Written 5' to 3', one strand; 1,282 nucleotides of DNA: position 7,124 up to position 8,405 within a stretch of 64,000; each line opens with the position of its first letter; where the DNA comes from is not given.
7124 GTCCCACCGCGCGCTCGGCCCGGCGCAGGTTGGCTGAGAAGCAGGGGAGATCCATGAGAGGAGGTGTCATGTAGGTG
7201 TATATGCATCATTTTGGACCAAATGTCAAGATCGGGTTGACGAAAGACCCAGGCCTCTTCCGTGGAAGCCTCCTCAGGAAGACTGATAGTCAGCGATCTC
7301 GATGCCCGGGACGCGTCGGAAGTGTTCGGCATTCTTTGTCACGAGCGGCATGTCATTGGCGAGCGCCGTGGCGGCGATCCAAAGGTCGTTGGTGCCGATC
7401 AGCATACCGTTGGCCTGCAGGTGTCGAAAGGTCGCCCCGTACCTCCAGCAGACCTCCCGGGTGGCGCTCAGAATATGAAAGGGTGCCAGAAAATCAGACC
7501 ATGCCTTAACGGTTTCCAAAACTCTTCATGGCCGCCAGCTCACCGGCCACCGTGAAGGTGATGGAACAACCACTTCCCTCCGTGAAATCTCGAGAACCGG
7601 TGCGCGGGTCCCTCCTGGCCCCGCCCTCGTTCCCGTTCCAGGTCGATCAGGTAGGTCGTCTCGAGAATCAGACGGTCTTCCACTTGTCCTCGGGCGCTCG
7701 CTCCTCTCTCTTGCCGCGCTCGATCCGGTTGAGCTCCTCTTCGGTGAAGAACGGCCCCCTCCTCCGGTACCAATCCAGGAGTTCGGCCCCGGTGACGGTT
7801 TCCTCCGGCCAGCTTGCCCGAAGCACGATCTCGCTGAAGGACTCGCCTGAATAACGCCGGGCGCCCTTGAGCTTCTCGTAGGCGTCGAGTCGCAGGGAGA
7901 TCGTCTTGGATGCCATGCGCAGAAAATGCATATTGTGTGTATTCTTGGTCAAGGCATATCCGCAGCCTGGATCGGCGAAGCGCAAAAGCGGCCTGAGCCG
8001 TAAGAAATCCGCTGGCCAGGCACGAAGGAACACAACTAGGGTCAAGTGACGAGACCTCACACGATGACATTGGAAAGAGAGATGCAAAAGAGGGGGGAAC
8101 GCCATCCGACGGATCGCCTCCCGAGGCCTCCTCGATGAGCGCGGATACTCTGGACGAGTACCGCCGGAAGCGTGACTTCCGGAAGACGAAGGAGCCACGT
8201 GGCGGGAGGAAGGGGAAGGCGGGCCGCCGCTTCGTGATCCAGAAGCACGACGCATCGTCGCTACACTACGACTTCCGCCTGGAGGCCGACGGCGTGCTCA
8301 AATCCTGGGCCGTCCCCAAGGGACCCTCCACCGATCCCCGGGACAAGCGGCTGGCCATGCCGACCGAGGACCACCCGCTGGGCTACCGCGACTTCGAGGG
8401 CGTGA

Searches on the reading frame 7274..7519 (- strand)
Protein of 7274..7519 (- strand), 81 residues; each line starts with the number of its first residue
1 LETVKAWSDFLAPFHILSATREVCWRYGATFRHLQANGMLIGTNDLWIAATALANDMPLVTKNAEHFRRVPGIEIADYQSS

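Call 40: search_protein_families(library=pfam, proteins=[window:7274-7519:-], max_evalue=0.1)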
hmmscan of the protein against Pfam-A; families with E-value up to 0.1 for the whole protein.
window:7274-7519:- (81 aa): 1 family
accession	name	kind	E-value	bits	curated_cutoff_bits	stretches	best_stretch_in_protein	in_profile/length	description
PF01850.27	PIN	-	9.3e-09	36.4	23.6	1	5-71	58-118/120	PIN domain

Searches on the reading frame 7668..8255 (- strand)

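Call 40: search_protein_families(library=pfam, proteins=[window:7668-8255:-], max_evalue=0.1)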
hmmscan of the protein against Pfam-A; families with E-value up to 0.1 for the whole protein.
window:7668-8255:- (195 aa): 1 family
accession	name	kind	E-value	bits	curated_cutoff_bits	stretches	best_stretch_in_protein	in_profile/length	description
PF02697.20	VAPB_antitox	-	1.9e-07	32.2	27.9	1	117-186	1-65/69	Putative antitoxin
